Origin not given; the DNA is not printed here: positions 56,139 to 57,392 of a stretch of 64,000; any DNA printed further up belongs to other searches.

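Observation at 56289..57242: Cysteine-free sortase-like protein immediately downstream of the LPRTG protein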

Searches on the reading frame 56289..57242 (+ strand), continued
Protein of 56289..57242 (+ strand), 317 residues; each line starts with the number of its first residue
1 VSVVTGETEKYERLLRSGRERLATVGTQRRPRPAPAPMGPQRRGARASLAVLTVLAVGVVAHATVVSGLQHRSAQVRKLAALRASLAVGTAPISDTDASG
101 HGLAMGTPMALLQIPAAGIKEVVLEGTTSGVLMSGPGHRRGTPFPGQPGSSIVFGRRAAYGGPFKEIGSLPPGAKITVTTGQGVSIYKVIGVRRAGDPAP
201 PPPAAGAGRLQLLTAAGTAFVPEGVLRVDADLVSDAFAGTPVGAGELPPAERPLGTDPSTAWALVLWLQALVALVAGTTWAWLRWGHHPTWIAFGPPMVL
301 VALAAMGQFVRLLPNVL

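Call 45: search_dna_similar(query=window:56289-57239:+, collection=plasmids, mode=protein, max_evalue=0.001, max_rows=25)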
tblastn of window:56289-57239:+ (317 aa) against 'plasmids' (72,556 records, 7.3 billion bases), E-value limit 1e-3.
Records with a match: 6; places in all: 6; records where one place covers at least 80% of the query: 0.
Best place of each record, by identity: <60% 6.
By first word of the organism name: Pseudonocardia 3; Acetoanaerobium 1; Streptomyces 1; Nonomuraea 1.
By predicted mobility (MOB-suite, as given by PLSDB): mobilizable 3; non-mobilizable 3.
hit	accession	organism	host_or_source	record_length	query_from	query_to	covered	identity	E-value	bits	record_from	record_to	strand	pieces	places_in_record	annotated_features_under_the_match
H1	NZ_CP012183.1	Pseudonocardia sp. EC080610-09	Apterostigma dentigerum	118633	102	190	28%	38.5%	2e-6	57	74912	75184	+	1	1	class E sortase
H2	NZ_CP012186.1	Pseudonocardia sp. EC080619-01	Apterostigma dentigerum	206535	102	190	28%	38.5%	1e-5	54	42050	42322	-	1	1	class E sortase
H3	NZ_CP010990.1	Pseudonocardia sp. EC080625-04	Apterostigma dentigerum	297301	102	190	28%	38.5%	1e-5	54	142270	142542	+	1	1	class E sortase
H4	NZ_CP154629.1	Acetoanaerobium noterae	cell culture,Sludge of a digestion ...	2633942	86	192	34%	29.5%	4e-4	50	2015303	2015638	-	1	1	none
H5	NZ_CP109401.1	Streptomyces anulatus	-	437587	111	192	26%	38.4%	7e-4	49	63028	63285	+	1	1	sortase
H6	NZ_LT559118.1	Nonomuraea gerenzanensis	-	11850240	106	189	26%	34.9%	2e-5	54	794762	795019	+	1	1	none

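Call 46: get_annotated_region(hit=H1, flank=1500)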
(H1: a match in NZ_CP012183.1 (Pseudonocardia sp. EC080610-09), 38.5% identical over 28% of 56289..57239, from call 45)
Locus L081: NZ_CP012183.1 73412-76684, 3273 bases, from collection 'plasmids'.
description: Pseudonocardia sp. EC080610-09 plasmid pBCI2-2, complete sequence
organism: Pseudonocardia sp. EC080610-09 (NCBI taxid 1688404)
taxonomy: Bacteria; Actinomycetota; Actinomycetes; Pseudonocardiales; Pseudonocardiaceae; Pseudonocardia; Pseudonocardia sp. EC080610-09
host: -; source: Apterostigma dentigerum; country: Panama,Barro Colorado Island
typing (MOB-suite, as given by PLSDB): mobilizable; replicon rep_cluster_235; relaxase MOBF
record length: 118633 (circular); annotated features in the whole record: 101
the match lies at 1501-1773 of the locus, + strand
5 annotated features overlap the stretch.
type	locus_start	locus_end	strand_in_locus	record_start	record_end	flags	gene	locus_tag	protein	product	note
CDS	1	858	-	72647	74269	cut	-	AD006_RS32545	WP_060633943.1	glycosyltransferase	-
CDS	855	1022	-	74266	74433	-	-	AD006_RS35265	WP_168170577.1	hypothetical protein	-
CDS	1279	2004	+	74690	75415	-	-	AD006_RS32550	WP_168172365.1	class E sortase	-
CDS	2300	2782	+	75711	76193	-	-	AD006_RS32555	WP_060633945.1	hypothetical protein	-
CDS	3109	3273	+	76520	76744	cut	-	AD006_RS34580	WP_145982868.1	hypothetical protein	-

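Call 47: get_annotated_region(hit=H5, flank=1500)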
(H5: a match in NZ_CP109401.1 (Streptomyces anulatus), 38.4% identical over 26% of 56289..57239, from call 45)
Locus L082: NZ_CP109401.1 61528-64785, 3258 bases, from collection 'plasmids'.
description: Streptomyces anulatus strain NBC_01523 plasmid unnamed1, complete sequence
organism: Streptomyces anulatus (NCBI taxid 1892)
taxonomy: Bacteria; Actinomycetota; Actinomycetes; Kitasatosporales; Streptomycetaceae; Streptomyces; Streptomyces anulatus
host: -; source: -; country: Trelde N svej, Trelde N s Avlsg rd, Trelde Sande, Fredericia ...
typing (MOB-suite, as given by PLSDB): non-mobilizable
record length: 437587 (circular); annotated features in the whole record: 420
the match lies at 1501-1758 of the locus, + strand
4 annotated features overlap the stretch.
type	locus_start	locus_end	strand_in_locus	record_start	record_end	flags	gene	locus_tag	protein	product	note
CDS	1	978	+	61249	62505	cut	-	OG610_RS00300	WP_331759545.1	SpaA isopeptide-forming pilin-related protein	-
CDS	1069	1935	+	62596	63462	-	-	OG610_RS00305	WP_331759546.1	sortase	GO:0045184 - establishment of protein localization [Evidence IEA]; GO:0016485 - protein processing [Evidence IEA]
CDS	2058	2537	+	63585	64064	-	-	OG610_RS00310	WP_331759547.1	hypothetical protein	-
CDS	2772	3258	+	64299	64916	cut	-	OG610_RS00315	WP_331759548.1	hypothetical protein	-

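Call 49: search_protein_families(library=pfam, proteins=[P0121, P0122, P0127, P0137, P0143, P0144, P0158, P0166, P0168, P0210], max_evalue=0.01)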
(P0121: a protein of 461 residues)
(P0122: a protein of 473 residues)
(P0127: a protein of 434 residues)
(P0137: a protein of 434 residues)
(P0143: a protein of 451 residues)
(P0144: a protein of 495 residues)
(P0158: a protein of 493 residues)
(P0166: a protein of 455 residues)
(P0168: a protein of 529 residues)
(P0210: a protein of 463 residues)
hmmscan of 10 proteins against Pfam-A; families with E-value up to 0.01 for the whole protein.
P0121 (461 aa): 1 family
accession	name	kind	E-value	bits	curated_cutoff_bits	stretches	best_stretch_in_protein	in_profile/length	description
PF04203.18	Sortase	-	5.1e-14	52.5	26.6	1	253-356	1-106/125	Sortase domain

P0122 (473 aa): 1 family
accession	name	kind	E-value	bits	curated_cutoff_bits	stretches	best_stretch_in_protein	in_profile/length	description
PF04203.18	Sortase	-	3.7e-13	49.8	26.6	1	261-363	1-106/125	Sortase domain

P0127 (434 aa): 1 family
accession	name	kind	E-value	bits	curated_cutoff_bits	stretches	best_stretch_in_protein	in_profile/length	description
PF04203.18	Sortase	-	9.7e-14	51.6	26.6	1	227-308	1-83/125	Sortase domain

P0137 (434 aa): 1 family
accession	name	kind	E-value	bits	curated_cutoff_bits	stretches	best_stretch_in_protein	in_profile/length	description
PF04203.18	Sortase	-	8.6e-14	51.8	26.6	1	230-331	1-106/125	Sortase domain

P0143 (451 aa): 1 family
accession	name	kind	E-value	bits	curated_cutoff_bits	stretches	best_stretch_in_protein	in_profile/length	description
PF04203.18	Sortase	-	7.6e-07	29.4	26.6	1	253-326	10-84/125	Sortase domain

P0144 (495 aa): 1 family
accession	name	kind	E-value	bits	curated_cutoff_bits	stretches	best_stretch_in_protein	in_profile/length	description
PF04203.18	Sortase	-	4.5e-11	43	26.6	1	205-286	1-83/125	Sortase domain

P0158 (493 aa): 1 family
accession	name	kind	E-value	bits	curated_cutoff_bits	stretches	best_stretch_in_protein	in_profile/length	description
PF04203.18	Sortase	-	4.2e-12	46.4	26.6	1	277-397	1-124/125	Sortase domain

P0166 (455 aa): 1 family
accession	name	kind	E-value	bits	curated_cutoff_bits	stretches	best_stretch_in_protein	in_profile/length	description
PF04203.18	Sortase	-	9.8e-11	41.9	26.6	1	144-225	1-83/125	Sortase domain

P0168 (529 aa): 1 family
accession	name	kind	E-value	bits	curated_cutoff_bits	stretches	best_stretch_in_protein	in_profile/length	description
PF04203.18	Sortase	-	1.1e-10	41.8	26.6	1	118-197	1-81/125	Sortase domain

P0210 (463 aa): 1 family
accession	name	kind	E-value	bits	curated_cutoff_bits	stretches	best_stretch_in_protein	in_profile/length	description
PF04203.18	Sortase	-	7.7e-10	39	26.6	1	250-352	1-106/125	Sortase domain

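Call 51: find_encoding_contigs(protein=P0001, flank=10000, max_places=3)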
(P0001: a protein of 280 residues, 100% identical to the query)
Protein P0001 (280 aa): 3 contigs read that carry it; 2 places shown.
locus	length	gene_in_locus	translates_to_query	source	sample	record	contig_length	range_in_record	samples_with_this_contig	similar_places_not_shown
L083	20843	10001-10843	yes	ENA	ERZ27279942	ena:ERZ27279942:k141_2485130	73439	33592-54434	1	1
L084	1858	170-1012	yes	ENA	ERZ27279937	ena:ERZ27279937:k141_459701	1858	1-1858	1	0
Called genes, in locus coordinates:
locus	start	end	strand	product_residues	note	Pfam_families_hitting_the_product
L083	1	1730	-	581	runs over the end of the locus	PF13231:PMT_2 (weak)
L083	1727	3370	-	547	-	PF13506:Glyco_transf_21 (weak), PF00535:Glycos_transf_2, PF13641:Glyco_tranf_2_3, PF13632:Glyco_trans_2_3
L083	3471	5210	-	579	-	PF09721:Exosortase_EpsH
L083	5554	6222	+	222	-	-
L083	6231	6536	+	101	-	-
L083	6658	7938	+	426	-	-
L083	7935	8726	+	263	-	-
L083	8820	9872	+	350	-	-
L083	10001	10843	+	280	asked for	PF04203:Sortase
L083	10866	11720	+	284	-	PF02463:SMC_N (weak), PF00005:ABC_tran, PF13304:AAA_21 (weak)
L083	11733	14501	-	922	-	-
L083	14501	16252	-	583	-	PF12849:PBP_like_2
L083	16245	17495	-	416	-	PF00528:BPD_transp_1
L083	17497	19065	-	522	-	PF00528:BPD_transp_1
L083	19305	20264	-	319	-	PF01464:SLT (weak), PF13406:SLT_2 (faint)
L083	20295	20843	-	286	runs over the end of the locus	PF13622:4HBT_3, PF20789:4HBT_3C, PF02551:Acyl_CoA_thio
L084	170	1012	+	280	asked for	PF04203:Sortase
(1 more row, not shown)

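Call 59: search_protein_families(library=ncbifam, proteins=[L083:17497-19065:-, L040:7843-9825:+], max_evalue=0.001)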
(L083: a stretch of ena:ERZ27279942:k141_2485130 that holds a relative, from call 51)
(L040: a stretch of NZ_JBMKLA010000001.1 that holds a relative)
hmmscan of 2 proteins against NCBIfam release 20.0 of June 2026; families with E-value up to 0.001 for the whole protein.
L083:17497-19065:- (522 aa): 9 families
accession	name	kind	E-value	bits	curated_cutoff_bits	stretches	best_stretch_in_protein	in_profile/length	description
TIGR02138.1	phosphate_pstC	equivalog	1.5e-73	247.4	196.45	1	213-513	2-294/296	phosphate ABC transporter permease subunit PstC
NF008435.0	PRK11275.1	equivalog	2.3e-55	187.9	502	1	209-513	13-311/319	phosphate ABC transporter permease PstC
TIGR00974.1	3a0107s02c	equivalog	1e-30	106.9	193.45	2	368-514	123-270/272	phosphate ABC transporter permease PstA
NF008430.0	PRK11268.1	equivalog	5.4e-13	48.6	439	2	370-450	150-230/295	phosphate ABC transporter permease PstA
TIGR02141.1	modB_ABC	equivalog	1.8e-06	27.8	182.6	1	375-451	80-158/208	molybdate ABC transporter permease subunit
TIGR00969.1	3a0106s02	subfamily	4.8e-06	26.2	240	1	226-455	19-225/272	sulfate ABC transporter permease subunit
TIGR01581.1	Mo_ABC_porter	hypoth_equivalog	6.7e-05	22.5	210.3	1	273-451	25-181/225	ABC transporter permease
NF006939.0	PRK09421.1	equivalog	0.00039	19.9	262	0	274-455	15-175/230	molybdate ABC transporter permease subunit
TIGR02140.1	permease_CysW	equivalog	0.00078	19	329.1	0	271-453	49-209/261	sulfate ABC transporter permease subunit CysW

L040:7843-9825:+ (660 aa): 0 families

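Call 74: list_cluster_members(proteins=[L040:9923-10834:+, L065:9857-10762:+, L064:6816-7739:+, L080:9803-10723:+, L033:9848-10765:+, L053:10085-10990:+])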
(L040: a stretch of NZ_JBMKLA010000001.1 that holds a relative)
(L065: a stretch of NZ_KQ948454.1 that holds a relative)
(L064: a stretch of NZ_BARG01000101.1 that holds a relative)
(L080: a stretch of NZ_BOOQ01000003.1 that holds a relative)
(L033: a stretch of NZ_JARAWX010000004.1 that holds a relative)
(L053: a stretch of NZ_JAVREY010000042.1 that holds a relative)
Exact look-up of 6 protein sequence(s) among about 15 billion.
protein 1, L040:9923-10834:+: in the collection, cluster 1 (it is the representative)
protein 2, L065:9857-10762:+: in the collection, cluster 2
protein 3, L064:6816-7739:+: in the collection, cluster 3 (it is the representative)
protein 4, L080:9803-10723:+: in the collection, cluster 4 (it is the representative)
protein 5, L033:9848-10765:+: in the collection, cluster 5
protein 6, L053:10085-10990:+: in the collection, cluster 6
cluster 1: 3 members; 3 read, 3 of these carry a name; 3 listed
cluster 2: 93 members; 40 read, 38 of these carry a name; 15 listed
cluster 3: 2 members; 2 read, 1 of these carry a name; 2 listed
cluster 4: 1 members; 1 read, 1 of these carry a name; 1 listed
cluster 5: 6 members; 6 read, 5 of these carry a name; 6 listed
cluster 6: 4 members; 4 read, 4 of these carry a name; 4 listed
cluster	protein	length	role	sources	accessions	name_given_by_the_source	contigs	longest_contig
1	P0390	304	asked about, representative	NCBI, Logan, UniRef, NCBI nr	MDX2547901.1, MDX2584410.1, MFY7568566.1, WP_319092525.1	sortase [Streptomyces sp. WI04-05B] | sortase n=1 Tax=Streptomyces TaxID=1883 RepID=UPI0029BEBAC0 | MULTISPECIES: sortase [unclassified Streptomyces]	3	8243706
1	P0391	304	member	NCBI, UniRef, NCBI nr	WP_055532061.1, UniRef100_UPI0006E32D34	sortase [Streptomyces graminilatus] | sortase n=1 Tax=Streptomyces graminilatus TaxID=1464070 RepID=UPI0006E32D34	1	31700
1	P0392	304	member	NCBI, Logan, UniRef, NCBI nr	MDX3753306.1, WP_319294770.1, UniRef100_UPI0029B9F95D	sortase [Streptomyces sp. AK08-02] | sortase n=1 Tax=Streptomyces sp. AK08-02 TaxID=3028654 RepID=UPI0029B9F95D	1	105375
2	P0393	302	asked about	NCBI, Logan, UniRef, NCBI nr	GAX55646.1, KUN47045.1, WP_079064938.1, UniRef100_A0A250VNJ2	sortase [Streptomyces olivochromogenes] | Sortase n=1 Tax=Streptomyces olivochromogenes TaxID=1963 RepID=A0A250VNJ2_STROL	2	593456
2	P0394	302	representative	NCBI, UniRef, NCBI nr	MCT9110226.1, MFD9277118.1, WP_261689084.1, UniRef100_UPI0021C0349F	sortase [Streptomyces mirabilis] | sortase n=1 Tax=Streptomyces mirabilis TaxID=68239 RepID=UPI0021C0349F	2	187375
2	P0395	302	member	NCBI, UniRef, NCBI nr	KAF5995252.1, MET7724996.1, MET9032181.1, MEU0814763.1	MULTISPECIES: sortase [Streptomyces] | sortase n=1 Tax=Streptomyces TaxID=1883 RepID=UPI000765824B | sortase [Streptomyces sp. WAC00263]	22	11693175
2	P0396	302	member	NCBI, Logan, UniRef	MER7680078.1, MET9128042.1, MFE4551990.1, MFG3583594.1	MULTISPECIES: sortase [unclassified Streptomyces] | sortase n=1 Tax=unclassified Streptomyces TaxID=2593676 RepID=UPI0033241324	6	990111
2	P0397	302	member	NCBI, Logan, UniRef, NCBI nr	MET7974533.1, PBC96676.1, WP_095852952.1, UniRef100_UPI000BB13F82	sortase [Streptomyces mirabilis] | sortase n=1 Tax=Streptomyces TaxID=1883 RepID=UPI000BB13F82 | sortase [Streptomyces sp. Ag82_O1-15]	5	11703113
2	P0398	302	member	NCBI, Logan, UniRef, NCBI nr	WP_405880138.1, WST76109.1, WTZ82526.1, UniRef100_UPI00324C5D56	sortase [Streptomyces sp. NBC_01136] | sortase n=1 Tax=unclassified Streptomyces TaxID=2593676 RepID=UPI00324C5D56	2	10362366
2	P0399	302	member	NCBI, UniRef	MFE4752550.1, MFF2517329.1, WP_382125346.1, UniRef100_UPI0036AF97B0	sortase [Streptomyces mirabilis] | sortase n=1 Tax=Streptomyces TaxID=1883 RepID=UPI0036AF97B0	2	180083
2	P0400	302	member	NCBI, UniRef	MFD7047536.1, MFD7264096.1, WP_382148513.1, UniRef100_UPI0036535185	sortase [Streptomyces mirabilis] | sortase n=1 Tax=Streptomyces mirabilis TaxID=68239 RepID=UPI0036535185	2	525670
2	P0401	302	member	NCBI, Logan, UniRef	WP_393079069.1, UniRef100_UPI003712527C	sortase [Streptomyces sp. LN704] | sortase n=1 Tax=unclassified Streptomyces TaxID=2593676 RepID=UPI003712527C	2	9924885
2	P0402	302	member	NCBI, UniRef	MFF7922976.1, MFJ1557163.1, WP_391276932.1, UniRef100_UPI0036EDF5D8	sortase [Streptomyces mirabilis] | sortase n=1 Tax=Streptomyces mirabilis TaxID=68239 RepID=UPI0036EDF5D8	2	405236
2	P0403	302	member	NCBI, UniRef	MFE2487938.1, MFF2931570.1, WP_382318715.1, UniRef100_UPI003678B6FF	sortase [Streptomyces mirabilis] | sortase n=1 Tax=Streptomyces mirabilis TaxID=68239 RepID=UPI003678B6FF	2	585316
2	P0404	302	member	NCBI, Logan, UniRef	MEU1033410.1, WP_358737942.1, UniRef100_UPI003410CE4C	sortase [Streptomyces mirabilis] | sortase n=1 Tax=Streptomyces mirabilis TaxID=68239 RepID=UPI003410CE4C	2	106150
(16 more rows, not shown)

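Call 94: find_encoding_contigs(protein=P0262, flank=8000, max_places=1)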
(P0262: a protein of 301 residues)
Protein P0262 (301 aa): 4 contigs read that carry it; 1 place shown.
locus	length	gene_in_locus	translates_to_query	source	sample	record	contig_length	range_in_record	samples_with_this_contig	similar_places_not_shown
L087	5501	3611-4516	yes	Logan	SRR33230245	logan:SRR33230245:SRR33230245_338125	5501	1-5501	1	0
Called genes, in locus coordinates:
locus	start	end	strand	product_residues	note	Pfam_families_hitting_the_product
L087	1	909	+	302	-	?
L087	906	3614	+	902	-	-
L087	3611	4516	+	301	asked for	PF04203:Sortase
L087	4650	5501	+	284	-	?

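Call 95: find_encoding_contigs(protein=P0266, flank=10000, max_places=1)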
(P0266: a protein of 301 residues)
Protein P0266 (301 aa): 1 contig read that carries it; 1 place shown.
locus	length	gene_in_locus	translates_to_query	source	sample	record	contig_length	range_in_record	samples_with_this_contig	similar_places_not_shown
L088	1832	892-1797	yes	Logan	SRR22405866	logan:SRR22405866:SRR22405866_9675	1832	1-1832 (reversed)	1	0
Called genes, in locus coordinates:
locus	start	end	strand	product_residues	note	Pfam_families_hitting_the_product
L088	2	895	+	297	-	?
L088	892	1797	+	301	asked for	PF04203:Sortase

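Call 96: find_encoding_contigs(protein=P0258, flank=10000, max_places=1)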
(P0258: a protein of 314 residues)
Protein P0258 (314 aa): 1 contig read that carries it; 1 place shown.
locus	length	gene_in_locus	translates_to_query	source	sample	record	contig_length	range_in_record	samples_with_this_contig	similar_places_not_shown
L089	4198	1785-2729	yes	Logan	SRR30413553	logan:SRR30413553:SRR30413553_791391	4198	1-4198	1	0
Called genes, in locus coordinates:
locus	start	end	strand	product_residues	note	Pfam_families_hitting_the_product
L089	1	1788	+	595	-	?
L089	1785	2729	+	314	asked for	PF04203:Sortase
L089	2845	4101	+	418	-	PF12849:PBP_like_2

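Call 97: find_encoding_contigs(protein=P0241, flank=10000, max_places=1)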
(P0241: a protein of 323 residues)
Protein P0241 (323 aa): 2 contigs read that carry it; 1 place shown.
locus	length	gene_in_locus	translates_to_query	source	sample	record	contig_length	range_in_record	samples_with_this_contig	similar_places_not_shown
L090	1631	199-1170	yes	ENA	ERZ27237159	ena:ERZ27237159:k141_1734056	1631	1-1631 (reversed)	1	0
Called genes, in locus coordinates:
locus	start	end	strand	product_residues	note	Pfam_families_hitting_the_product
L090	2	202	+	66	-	?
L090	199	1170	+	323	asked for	PF04203:Sortase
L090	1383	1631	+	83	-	?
